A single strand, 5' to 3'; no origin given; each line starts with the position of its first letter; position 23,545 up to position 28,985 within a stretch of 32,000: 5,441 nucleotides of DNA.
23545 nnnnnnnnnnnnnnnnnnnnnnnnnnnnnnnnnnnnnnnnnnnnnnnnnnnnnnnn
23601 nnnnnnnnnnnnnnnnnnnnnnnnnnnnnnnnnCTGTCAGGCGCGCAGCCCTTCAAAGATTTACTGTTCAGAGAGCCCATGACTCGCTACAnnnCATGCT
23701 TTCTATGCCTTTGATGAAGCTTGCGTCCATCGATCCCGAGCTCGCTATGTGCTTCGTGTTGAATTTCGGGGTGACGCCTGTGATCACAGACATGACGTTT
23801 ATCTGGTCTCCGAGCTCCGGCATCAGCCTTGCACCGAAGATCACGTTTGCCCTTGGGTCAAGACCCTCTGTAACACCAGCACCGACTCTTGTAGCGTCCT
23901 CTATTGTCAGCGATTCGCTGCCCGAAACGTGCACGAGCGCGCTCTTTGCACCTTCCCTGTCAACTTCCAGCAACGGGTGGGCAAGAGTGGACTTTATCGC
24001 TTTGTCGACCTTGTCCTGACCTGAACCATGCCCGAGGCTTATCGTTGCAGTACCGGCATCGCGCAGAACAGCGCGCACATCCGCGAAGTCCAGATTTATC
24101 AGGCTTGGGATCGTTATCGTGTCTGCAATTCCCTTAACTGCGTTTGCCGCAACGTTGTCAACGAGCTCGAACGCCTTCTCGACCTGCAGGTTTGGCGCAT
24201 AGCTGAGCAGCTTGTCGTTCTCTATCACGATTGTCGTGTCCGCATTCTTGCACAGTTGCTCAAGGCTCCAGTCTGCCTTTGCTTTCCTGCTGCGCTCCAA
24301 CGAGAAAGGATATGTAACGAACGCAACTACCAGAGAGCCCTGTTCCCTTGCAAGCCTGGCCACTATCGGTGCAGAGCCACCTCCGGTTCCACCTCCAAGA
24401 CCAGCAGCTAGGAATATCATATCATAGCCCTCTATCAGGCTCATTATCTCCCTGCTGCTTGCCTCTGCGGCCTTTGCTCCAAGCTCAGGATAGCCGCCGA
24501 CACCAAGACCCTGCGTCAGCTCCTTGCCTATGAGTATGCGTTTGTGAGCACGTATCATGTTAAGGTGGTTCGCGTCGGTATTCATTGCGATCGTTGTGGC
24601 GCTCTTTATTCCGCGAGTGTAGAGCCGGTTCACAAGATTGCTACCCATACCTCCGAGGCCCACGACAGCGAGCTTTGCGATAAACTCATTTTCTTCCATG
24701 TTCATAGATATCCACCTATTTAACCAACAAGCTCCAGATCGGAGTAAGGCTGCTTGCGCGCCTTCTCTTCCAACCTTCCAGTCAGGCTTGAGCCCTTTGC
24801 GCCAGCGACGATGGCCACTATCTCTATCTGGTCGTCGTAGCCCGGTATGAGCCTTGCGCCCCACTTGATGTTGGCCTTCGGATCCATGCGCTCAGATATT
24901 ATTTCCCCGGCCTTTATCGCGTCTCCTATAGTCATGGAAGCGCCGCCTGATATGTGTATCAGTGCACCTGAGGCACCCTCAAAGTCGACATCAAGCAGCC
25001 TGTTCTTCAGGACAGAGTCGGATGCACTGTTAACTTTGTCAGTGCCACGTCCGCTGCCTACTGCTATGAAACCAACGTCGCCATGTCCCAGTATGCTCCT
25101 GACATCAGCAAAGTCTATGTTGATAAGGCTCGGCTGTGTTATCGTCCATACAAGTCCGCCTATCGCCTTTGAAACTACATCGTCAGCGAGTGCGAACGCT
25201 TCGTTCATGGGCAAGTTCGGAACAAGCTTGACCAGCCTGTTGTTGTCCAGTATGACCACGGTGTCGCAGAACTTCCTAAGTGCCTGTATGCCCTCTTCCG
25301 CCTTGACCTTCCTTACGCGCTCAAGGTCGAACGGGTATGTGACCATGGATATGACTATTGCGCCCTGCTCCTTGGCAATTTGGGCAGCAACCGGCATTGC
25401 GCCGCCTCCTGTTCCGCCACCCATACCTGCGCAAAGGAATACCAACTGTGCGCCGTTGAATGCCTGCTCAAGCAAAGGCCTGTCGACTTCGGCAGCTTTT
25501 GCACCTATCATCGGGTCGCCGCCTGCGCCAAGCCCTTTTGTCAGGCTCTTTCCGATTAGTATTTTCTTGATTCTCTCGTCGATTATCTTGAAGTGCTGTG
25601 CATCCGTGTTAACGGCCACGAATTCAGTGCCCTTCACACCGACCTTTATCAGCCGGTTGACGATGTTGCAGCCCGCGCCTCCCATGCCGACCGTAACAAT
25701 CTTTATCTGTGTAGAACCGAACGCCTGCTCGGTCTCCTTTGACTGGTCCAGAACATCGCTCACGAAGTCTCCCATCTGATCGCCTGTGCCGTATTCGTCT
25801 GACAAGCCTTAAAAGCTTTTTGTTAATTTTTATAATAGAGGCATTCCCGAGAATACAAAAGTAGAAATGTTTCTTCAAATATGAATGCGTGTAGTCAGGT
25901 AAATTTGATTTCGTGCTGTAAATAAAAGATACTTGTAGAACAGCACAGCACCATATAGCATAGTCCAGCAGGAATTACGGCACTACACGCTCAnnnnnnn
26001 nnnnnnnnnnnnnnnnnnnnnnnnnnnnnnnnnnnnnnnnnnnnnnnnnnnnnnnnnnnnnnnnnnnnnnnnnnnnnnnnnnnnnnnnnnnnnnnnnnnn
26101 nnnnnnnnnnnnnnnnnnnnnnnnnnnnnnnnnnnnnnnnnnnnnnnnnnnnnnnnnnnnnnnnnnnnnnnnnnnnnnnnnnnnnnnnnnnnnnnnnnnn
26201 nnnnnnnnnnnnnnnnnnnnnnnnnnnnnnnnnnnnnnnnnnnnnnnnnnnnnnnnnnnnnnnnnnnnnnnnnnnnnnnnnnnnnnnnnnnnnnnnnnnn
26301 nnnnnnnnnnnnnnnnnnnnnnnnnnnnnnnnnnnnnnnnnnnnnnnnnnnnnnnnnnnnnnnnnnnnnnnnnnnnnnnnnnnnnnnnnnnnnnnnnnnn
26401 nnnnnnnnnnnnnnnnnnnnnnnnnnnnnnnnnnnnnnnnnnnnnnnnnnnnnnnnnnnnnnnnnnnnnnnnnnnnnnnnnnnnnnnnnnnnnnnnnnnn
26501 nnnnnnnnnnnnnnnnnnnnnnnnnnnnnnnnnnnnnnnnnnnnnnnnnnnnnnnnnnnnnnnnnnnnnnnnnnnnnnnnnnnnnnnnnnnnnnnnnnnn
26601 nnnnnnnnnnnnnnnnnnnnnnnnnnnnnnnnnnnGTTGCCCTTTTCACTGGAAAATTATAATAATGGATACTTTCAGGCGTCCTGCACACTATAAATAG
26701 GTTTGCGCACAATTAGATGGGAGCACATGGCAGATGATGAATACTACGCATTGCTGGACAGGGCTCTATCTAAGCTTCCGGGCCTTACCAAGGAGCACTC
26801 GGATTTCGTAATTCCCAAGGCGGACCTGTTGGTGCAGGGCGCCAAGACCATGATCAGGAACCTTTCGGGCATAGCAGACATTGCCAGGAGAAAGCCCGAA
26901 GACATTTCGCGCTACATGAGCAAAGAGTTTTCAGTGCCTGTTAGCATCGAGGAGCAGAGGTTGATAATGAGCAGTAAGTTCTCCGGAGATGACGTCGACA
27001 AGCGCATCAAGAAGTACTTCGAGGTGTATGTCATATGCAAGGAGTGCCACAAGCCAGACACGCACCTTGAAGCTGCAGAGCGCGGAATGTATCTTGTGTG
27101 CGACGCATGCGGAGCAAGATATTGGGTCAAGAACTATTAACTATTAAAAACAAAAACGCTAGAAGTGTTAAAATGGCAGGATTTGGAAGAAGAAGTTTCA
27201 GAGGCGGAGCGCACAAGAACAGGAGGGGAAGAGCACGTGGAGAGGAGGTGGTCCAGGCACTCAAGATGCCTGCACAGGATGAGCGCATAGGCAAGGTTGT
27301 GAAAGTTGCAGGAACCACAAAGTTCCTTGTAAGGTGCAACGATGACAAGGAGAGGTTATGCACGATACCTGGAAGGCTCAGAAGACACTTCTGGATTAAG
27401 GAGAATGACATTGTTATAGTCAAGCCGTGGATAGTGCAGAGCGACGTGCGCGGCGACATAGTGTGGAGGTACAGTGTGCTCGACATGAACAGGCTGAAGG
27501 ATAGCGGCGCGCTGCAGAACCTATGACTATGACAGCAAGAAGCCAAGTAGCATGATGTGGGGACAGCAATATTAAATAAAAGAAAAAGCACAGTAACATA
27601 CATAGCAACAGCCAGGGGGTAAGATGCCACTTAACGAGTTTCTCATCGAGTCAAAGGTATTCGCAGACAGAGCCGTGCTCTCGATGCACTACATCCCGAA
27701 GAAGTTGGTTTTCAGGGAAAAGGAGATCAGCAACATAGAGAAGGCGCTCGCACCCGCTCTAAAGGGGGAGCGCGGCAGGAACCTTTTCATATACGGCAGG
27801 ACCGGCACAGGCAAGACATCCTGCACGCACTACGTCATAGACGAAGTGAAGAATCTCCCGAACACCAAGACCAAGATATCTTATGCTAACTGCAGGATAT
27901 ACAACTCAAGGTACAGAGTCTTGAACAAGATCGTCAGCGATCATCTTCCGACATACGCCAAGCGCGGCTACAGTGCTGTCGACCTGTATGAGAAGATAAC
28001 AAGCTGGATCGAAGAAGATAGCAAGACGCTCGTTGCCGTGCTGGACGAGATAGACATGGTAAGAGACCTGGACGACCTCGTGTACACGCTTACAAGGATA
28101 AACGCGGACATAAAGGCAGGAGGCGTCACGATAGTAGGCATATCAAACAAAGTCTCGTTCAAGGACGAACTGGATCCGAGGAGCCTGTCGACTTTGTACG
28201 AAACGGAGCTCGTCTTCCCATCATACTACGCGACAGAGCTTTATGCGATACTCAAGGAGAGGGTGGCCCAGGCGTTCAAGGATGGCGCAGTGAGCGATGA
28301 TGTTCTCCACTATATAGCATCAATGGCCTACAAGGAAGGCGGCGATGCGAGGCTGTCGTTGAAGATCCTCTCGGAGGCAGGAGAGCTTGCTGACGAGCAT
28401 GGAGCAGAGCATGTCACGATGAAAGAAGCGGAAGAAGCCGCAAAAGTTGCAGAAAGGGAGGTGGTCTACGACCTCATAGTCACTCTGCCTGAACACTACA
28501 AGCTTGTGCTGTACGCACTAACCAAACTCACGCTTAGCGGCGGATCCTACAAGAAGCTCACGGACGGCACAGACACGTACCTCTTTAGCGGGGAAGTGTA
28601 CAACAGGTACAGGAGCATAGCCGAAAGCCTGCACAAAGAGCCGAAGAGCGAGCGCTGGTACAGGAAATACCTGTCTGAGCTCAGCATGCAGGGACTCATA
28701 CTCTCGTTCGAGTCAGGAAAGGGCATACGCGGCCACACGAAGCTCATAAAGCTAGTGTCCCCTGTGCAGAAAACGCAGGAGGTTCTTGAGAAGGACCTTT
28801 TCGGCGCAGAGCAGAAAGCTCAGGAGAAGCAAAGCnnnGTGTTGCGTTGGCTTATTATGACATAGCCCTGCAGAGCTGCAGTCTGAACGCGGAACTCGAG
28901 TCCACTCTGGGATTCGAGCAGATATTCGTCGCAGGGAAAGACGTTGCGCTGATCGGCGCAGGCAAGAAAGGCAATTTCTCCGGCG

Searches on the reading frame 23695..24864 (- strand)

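Call 63: search_protein_families(library=pfam, proteins=[window:23695-24864:-], max_evalue=0.0001)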
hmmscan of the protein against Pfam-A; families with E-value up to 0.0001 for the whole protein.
window:23695-24864:- (390 aa): 2 families
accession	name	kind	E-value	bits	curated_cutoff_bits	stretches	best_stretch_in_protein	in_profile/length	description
PF00091.31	Tubulin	-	4.1e-43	148.3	33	1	65-222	2-188/190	Tubulin/FtsZ family, GTPase domain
PF12327.13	FtsZ_C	-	1.4e-25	89.9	27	1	271-364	1-94/95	FtsZ family, C-terminal domain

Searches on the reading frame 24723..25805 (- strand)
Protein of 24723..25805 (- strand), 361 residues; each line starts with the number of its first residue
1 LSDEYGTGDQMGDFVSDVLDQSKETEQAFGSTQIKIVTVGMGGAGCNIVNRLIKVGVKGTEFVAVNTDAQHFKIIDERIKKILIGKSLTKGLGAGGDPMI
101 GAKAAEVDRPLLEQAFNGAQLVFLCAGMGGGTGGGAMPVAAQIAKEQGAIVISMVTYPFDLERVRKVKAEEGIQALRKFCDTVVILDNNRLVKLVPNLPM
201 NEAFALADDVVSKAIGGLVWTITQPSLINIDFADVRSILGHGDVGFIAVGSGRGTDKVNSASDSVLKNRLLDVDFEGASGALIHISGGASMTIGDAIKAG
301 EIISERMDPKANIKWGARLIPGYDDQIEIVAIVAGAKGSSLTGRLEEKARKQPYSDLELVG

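Call 63: search_protein_families(library=pfam, proteins=[window:24723-25805:-], max_evalue=0.0001)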
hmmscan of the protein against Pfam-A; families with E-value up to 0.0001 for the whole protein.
window:24723-25805:- (361 aa): 2 families
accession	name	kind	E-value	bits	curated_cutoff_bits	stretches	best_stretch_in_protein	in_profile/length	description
PF00091.31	Tubulin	-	1.8e-41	143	33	1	35-195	1-189/190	Tubulin/FtsZ family, GTPase domain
PF12327.13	FtsZ_C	-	1.3e-22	80.3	27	1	246-336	4-94/95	FtsZ family, C-terminal domain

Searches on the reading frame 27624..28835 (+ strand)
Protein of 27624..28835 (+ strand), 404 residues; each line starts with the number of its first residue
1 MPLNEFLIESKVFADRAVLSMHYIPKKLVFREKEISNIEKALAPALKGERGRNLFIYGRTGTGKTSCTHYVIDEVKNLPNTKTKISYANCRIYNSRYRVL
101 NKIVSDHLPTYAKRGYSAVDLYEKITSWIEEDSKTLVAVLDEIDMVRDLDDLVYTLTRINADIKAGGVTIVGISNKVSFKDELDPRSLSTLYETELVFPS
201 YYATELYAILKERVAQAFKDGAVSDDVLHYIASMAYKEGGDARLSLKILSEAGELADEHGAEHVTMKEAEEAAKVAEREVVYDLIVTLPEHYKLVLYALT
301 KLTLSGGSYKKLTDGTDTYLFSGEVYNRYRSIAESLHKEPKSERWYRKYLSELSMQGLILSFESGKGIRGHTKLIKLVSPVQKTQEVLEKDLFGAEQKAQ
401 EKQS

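Call 63: search_protein_families(library=pfam, proteins=[window:27624-28835:+], max_evalue=0.0001)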
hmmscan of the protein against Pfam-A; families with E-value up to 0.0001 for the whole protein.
window:27624-28835:+ (404 aa): 5 families
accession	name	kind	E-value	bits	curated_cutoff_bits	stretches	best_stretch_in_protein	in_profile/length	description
PF22703.2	Cdc6_lid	-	1.2e-18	67.2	27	1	208-273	2-67/68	Cdc6 AAA+ ATPase-type lid domain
PF09079.17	Cdc6_C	-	3.9e-15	56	25.1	1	284-384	2-93/96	CDC6, C terminal winged helix domain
PF13191.12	AAA_16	-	3.4e-08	34.6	32.6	1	27-148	1-146/167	AAA ATPase domain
PF13401.12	AAA_22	-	2.7e-07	31.4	27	1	51-159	5-107/130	AAA domain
PF01637.24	ATPase_2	-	2.3e-05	24.8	33.2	1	31-158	4-137/225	ATPase domain predominantly from Archaea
